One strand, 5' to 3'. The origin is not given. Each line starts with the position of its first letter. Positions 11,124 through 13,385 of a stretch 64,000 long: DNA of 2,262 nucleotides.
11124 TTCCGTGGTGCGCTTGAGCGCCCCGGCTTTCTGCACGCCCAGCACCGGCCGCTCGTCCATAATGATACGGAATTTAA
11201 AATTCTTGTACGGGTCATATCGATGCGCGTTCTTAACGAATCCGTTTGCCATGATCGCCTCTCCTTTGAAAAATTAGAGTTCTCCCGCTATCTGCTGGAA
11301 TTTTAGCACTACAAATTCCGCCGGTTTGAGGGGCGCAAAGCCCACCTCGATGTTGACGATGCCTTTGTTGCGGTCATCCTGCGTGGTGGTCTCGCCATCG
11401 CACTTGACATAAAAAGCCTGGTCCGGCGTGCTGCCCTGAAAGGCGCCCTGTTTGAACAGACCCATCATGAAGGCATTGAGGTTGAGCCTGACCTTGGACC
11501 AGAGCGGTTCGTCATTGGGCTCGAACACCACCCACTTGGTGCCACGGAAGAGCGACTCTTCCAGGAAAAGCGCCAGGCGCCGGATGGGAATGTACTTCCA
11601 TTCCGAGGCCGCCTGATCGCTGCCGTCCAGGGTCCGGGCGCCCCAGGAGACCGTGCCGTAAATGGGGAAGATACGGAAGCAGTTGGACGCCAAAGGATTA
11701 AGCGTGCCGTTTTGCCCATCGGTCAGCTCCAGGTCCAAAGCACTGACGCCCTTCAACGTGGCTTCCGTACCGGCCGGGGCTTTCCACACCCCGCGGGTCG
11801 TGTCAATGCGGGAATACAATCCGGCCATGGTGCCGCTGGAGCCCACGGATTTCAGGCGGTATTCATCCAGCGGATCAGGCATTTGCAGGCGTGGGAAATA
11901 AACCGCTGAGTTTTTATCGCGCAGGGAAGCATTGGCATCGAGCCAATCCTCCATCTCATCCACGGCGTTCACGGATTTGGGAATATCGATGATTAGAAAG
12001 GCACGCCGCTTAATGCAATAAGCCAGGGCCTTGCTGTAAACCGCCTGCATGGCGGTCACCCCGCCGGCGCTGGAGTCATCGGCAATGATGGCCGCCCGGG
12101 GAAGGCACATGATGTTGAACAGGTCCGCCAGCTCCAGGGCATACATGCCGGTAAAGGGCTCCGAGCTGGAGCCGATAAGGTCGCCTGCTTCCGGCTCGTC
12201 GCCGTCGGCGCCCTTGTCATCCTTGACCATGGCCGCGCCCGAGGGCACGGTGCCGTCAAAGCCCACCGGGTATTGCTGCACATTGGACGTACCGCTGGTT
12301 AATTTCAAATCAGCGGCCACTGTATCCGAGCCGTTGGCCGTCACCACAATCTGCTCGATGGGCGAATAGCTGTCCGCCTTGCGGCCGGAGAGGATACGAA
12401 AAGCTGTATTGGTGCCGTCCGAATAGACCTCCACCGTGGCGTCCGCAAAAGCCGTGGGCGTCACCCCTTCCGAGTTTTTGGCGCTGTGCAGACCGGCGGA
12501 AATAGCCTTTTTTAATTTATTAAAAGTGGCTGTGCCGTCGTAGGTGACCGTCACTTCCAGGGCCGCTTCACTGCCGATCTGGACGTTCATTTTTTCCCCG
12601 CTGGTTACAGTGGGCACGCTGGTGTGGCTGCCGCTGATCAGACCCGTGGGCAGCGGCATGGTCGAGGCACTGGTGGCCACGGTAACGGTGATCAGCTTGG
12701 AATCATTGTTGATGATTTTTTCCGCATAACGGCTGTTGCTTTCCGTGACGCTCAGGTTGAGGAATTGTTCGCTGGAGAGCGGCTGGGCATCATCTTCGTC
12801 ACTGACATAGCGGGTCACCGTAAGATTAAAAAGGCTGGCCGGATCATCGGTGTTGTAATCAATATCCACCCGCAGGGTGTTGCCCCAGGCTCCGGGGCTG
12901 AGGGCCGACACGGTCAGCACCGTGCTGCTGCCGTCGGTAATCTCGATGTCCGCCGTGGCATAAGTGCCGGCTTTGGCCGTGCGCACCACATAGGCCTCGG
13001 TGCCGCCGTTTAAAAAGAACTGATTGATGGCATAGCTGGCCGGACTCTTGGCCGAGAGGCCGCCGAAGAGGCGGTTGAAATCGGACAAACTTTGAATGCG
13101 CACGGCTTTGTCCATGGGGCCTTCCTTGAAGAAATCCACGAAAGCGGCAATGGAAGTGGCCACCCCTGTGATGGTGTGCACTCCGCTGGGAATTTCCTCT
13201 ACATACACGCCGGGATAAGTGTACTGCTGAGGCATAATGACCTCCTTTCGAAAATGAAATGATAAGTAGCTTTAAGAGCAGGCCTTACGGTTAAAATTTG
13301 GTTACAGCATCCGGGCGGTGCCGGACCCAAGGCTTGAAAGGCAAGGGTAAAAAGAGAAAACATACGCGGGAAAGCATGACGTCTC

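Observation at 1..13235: Extracellular contractile injection system (eCIS) locus with a P2-like rather than Afp-like gene order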

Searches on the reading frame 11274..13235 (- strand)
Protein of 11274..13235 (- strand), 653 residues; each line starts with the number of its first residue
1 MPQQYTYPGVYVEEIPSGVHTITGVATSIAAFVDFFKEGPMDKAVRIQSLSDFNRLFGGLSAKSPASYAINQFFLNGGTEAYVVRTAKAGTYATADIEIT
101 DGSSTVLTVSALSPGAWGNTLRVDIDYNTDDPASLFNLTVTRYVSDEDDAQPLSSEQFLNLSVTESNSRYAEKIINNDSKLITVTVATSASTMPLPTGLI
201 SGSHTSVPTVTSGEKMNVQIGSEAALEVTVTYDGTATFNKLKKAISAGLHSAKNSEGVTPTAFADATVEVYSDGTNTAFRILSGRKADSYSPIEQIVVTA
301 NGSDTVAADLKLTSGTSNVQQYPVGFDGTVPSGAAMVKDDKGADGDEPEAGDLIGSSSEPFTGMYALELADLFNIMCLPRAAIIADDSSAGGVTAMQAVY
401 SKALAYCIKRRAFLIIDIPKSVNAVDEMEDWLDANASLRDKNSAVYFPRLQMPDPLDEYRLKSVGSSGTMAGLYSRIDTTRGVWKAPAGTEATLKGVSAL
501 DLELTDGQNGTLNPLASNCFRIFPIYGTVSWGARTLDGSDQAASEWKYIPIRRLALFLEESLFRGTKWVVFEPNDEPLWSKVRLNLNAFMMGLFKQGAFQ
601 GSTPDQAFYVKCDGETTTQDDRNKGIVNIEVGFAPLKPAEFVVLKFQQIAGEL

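Call 7: search_protein_families(library=pfam, proteins=[window:11274-13235:-], max_evalue=0.01)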
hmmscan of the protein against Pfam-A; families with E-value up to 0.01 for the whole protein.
window:11274-13235:- (653 aa): 1 family
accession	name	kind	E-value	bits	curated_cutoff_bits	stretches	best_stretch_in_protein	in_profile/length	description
PF17482.7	Phage_sheath_1C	-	5.7e-10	39.6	26.9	1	544-647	4-102/104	Phage tail sheath C-terminal domain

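Call 13: search_protein_families(library=ncbifam, proteins=[window:11274-13235:-], max_evalue=0.01)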
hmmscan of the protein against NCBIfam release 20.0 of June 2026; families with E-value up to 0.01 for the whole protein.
window:11274-13235:- (653 aa): 0 families

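Call 32: search_solved_structures(query=window:11274-13235:-, max_evalue=0.001)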
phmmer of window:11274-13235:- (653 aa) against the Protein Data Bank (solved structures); distinct sequences matched with E-value up to 0.001: 21.
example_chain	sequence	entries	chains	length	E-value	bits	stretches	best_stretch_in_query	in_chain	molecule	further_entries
8bky_A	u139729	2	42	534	3.3e-75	256.7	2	332-650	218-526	Phage tail sheath protein | Phage tail sheath family protein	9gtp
8bl4_V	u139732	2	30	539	1.6e-72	247.8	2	332-650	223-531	Phage tail sheath family protein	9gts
9ezm_A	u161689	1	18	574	5.7e-72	246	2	403-648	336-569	Phage tail sheath protein FI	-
6j0b_A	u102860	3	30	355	2.8e-46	161.2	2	414-648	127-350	Pvc2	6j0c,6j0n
9qgl_3A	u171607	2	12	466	1.2e-44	155.8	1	430-649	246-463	Phage tail sheath family protein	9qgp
9qgl_2A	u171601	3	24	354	6.6e-42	146.7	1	443-649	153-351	Phage tail sheath family protein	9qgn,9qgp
7adz_2A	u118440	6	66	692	2.4e-40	141.6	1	465-648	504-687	Putative phage tail sheath protein FI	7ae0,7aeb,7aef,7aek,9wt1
7b5h_AO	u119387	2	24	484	5.1e-40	140.5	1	455-648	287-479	All3325 protein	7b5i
6rao_D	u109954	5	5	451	5.1e-40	140.5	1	463-648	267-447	Afp3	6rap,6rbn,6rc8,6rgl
6rao_C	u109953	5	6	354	2.6e-37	131.6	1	467-648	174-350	Afp2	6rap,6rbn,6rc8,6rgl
9r9h_T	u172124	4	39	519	6.8e-37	130.2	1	465-649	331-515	Phage tail sheath family protein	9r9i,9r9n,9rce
6j0n_t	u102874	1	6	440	3.2e-33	118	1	460-648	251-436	Pvc3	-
6j0n_V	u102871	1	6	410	6.1e-26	94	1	408-644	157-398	Pvc4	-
9qgl_4A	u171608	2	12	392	2e-24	89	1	439-645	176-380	Phage tail sheath family protein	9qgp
6rao_E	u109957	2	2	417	1.4e-21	79.6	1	404-645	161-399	Afp4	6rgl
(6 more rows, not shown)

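Call 90: search_dna_similar(query=window:11274-13235:-, collection=plasmids, mode=protein, max_rows=25)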
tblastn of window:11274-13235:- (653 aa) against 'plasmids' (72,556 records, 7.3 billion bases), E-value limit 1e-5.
Records with a match: 134; places in all: 235; records where one place covers at least 80% of the query: 6.
Best place of each record, by identity: <60% 134.
By first word of the organism name: Streptomyces 33; Serratia 32; Deinococcus 6; Paracoccus 5; Ensifer 4; Enterobacter 4; Chromobacterium 4; Cereibacter 3; Rhodovulum 3; Mycetohabitans 3; and 30 more.
By predicted mobility (MOB-suite, as given by PLSDB): non-mobilizable 76; conjugative 43; mobilizable 15.
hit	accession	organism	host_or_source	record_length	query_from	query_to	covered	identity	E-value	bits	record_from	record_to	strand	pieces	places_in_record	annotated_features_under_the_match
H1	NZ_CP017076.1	Novosphingobium resinovorum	single cell,soil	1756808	1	652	100%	44.1%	3e-157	508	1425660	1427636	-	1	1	none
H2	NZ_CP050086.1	Rhizobium leguminosarum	Trifolium pratense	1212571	1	653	100%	41.6%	2e-136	449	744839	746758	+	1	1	record has no annotation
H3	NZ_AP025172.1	Cupriavidus sp. P-10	-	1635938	1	653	85%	44.1%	2e-93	457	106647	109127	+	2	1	none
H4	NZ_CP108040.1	Streptomyces sp. NBC_00299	-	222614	6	649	99%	35.2%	5e-93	322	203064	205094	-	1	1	phage tail sheath C-terminal domain-containing protein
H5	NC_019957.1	Mycobacterium sp. JS623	-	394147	1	649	78%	44.0%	1e-82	424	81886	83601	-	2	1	phage tail sheath C-terminal domain-containing protein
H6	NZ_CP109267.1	Streptomyces sp. NBC_01643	-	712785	1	649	99%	33.6%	7e-85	299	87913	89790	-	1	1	phage tail sheath subtilisin-like domain-containing protein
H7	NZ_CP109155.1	Streptomyces europaeiscabiei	-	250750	8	648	76%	42.4%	8e-84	379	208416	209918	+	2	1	phage tail sheath C-terminal domain-containing protein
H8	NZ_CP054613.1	Paenibacillus cellulosilyticus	cell culture,soil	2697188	1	651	100%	31.4%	1e-66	245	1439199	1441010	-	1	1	none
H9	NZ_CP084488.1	Ensifer adhaerens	cellculture,soil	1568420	1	649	64%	48.4%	2e-85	398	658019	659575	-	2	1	none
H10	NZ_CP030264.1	Ensifer adhaerens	Zea mays,whole organism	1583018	1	649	64%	48.1%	5e-85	397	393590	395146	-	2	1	none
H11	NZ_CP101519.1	Ensifer adhaerens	cell cuture,rhizosphere soil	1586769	1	649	64%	48.1%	5e-85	397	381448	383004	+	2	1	none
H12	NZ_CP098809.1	Ensifer adhaerens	whole organism,soil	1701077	1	649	64%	48.1%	9e-85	396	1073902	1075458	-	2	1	none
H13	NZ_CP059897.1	Ciceribacter thiooxidans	mixed culture,soil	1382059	1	649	64%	47.1%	1e-84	390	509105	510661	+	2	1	none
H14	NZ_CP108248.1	Kitasatospora sp. NBC_00070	-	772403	5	648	73%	38.4%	2e-61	314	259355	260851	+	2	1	phage tail sheath family protein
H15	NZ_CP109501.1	Streptomyces sp. NBC_01426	-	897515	1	651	77%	35.9%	8e-56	293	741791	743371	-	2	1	phage tail sheath subtilisin-like domain-containing protein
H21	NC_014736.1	Halogeometricum borinquense DSM 11551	-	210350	4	648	75%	33.9%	2e-49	274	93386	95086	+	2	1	phage tail sheath family protein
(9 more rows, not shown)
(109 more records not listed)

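Call 91: get_annotated_region(hit=H1, flank=20000)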
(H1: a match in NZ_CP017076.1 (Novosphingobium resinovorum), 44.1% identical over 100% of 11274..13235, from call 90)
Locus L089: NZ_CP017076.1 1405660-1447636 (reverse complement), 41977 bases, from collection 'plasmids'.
description: Novosphingobium resinovorum strain SA1 plasmid pSA1
organism: Novosphingobium resinovorum (NCBI taxid 158500)
taxonomy: Bacteria; Pseudomonadota; Alphaproteobacteria; Sphingomonadales; Sphingomonadaceae; Novosphingobium; Novosphingobium resinovorum
host: -; source: single cell,soil; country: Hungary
typing (MOB-suite, as given by PLSDB): conjugative; relaxase MOBP; mating-pair formation MPF_T
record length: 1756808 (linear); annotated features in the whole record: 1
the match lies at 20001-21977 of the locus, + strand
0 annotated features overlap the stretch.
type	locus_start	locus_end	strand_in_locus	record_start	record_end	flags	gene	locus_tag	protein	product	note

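Call 92: get_annotated_region(hit=H21, flank=20000)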
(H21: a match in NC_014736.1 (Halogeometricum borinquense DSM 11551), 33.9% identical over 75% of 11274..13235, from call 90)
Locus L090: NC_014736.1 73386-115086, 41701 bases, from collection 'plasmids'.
description: Halogeometricum borinquense DSM 11551 plasmid pHBOR03, complete sequence
organism: Halogeometricum borinquense DSM 11551 (NCBI taxid 469382)
taxonomy: Archaea; Euryarchaeota; Halobacteria; Halobacteriales; Haloferacaceae; Halogeometricum; Halogeometricum borinquense; Halogeometricum borinquense DSM 11551
host: -; source: -; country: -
typing (MOB-suite, as given by PLSDB): non-mobilizable
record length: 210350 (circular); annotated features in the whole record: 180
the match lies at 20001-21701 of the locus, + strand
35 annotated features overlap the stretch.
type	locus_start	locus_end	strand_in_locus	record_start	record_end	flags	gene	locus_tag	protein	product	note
CDS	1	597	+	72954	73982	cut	-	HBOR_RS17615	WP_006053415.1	contractile injection system protein, VgrG/Pvc8 family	-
CDS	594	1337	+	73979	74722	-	-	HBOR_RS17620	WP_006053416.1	phage baseplate assembly protein V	-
CDS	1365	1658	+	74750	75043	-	-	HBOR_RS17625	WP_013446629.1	PAAR domain-containing protein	-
CDS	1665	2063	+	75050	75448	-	-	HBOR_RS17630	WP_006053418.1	GPW/gp25 family protein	-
CDS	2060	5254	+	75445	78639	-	-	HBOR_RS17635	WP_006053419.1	putative baseplate assembly protein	-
CDS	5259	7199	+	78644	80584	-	-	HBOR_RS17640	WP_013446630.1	putative baseplate assembly protein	-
CDS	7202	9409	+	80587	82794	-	-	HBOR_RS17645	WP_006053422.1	phage tail protein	-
CDS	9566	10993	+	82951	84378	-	-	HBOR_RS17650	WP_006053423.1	DUF4157 domain-containing protein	-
CDS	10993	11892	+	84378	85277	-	-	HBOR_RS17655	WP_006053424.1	hypothetical protein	-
CDS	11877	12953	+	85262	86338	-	-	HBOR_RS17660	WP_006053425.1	DUF4157 domain-containing protein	-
CDS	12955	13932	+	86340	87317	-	-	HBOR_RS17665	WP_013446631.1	hypothetical protein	-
CDS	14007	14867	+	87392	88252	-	-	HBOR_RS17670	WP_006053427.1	hypothetical protein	-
CDS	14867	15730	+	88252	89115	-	-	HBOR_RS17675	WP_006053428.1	hypothetical protein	-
CDS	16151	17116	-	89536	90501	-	-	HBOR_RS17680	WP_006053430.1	ArsA family ATPase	-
CDS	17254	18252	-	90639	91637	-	-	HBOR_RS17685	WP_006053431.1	hypothetical protein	-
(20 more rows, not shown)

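Call 113: search_dna_similar(query=window:11274-13235:-, collection=phages, mode=protein, max_rows=10, max_evalue=0.001)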
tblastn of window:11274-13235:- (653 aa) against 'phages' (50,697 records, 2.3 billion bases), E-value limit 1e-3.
Records with a match: 1787; places in all: 1789; records where one place covers at least 80% of the query: 82.
Best place of each record, by identity: <60% 1787.
By first word of the organism name: Escherichia 605; Klebsiella 253; Synechococcus 250; Shigella 79; Vibrio 68; Erwinia 53; Cyanophage 52; Enterobacteria 47; Enterobacter 39; Salmonella 32; and 59 more.
By host as written in the record: - 274; Escherichia coli 264; Synechococcus 99; Klebsiella pneumoniae 84; Erwinia amylovora 43; Escherichia coli B 28; Escherichia coli O157:H7 24; Escherichia coli str. K-12 substr. MG1655 22; and 426 more.
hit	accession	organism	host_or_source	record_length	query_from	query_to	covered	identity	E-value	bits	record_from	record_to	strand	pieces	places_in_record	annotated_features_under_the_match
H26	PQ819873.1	Streptococcus phage vB_SagM-GXN1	Streptococcus agalactiae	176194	11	647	98%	25.8%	3e-14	83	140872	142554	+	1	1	tail sheath protein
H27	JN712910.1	Bacillus phage BCD7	Bacillus cereus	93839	7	645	72%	34.1%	3e-38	224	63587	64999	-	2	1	putative tail sheath protein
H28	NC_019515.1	Bacillus phage BCD7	Bacillus cereus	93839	7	645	72%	34.1%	3e-38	224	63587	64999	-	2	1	putative tail sheath protein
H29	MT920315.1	Erwinia phage FBB1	Erwinia tracheiphila BHKY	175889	8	646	98%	24.3%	2e-4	51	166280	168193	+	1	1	tail sheath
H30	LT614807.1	Cronobacter phage Pet-CM3-4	Cronobacter malonaticus LMG 23826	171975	8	646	98%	23.7%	9e-9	65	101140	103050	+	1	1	Phage tail sheath monomer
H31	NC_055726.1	Cronobacter phage Pet-CM3-4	Cronobacter malonaticus LMG 23826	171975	8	646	98%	23.7%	9e-9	65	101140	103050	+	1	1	tail sheath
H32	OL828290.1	Enterobacter phage vB-EclM_KMB19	Enterobacter cloacae KMB536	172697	8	646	98%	23.7%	9e-9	65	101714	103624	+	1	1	tail sheath monomer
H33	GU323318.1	Enterobacter phage CC31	Escherichia coli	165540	8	646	98%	23.6%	3e-9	67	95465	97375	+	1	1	18: gp18 tail sheath protein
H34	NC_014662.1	Enterobacter phage CC31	Escherichia coli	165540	8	646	98%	23.6%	3e-9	67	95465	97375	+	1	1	18: tail sheath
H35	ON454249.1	Enterobacter phage vB_EclM-UFV01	Enterobacter cloacae ATCC 13047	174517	8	646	98%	23.6%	3e-9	66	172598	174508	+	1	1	none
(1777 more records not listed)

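Call 114: get_annotated_region(hit=H28, flank=16000)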
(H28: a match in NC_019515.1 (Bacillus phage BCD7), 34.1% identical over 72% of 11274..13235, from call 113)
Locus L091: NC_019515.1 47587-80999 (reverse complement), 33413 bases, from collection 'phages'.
description: Bacillus phage BCD7, complete genome.
organism: Bacillus phage BCD7 (NCBI taxid 1136534)
taxonomy: Viruses; Duplodnaviria; Heunggongvirae; Uroviricota; Caudoviricetes; Becedseptimavirus; Becedseptimavirus BCD7
host: Bacillus cereus; source: -; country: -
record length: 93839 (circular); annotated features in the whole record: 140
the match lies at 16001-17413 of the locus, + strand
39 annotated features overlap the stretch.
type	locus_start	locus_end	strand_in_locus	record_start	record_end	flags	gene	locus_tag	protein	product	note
CDS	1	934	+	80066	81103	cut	-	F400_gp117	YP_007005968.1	hypothetical protein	-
CDS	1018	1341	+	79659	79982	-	-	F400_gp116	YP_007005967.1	hypothetical protein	-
CDS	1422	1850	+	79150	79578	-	-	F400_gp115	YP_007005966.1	hypothetical protein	-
CDS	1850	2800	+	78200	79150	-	-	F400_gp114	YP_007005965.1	thymidylate synthase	-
CDS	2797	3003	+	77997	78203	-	-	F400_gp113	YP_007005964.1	hypothetical protein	-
CDS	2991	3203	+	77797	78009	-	-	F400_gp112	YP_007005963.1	hypothetical protein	-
CDS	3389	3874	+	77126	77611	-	-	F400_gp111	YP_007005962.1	dihydrofolate reductase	-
CDS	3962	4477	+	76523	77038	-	-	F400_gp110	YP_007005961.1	hypothetical protein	-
CDS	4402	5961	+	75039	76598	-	-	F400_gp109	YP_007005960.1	putative ATP-dependent DNA ligase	-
CDS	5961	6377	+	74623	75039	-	-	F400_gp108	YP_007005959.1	hypothetical protein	-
CDS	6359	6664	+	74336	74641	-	-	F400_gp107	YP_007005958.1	hypothetical protein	-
CDS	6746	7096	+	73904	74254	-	-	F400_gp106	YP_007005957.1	hypothetical protein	-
CDS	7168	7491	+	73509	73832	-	-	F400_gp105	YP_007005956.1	hypothetical protein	-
CDS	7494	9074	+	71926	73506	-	-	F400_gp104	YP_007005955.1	putative terminase large subunit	-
CDS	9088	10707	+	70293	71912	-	-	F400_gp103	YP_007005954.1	portal protein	-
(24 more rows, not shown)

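Call 118: get_annotated_region(hit=H4, flank=18000)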
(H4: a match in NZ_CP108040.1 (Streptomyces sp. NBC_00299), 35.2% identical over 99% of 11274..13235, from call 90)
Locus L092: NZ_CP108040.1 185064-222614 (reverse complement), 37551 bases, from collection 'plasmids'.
description: Streptomyces sp. NBC_00299 plasmid unnamed1, complete sequence
organism: Streptomyces sp. NBC_00299 (NCBI taxid 2975705)
taxonomy: Bacteria; Actinomycetota; Actinomycetes; Kitasatosporales; Streptomycetaceae; Streptomyces; Streptomyces sp. NBC 00299
host: -; source: -; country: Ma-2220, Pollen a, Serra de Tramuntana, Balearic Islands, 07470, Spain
typing (MOB-suite, as given by PLSDB): mobilizable; replicon rep_cluster_1910; relaxase MOBF
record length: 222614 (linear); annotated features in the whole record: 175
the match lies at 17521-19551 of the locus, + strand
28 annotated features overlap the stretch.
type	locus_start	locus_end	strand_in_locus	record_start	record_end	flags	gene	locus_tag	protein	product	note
CDS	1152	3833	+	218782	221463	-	-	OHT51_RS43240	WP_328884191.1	Helicase associated domain protein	-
CDS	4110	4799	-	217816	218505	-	-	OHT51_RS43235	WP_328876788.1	hypothetical protein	-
CDS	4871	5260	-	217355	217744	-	-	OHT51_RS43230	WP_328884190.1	hypothetical protein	-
CDS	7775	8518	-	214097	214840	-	-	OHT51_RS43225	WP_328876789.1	ATP-binding protein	-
CDS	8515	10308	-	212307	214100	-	-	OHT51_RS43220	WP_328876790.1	Mu transposase C-terminal domain-containing protein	-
CDS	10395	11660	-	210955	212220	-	-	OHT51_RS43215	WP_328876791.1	ATP-binding protein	-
CDS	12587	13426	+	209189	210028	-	-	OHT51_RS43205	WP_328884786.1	hypothetical protein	-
CDS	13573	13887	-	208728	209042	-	-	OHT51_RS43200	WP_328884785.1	hypothetical protein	-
CDS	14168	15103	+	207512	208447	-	-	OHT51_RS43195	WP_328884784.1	ABC-three component system protein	-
CDS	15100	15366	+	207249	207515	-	-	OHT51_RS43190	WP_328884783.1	ABC-three component system middle component 6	-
CDS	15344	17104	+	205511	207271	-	-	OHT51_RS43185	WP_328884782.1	ABC-three component system protein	-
CDS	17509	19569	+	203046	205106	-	-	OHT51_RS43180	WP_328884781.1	phage tail sheath C-terminal domain-containing protein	-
CDS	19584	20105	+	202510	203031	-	-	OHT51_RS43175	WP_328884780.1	phage tail protein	-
CDS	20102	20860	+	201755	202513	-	-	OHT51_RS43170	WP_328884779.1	hypothetical protein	-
CDS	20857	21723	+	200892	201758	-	-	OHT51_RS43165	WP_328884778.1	hypothetical protein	-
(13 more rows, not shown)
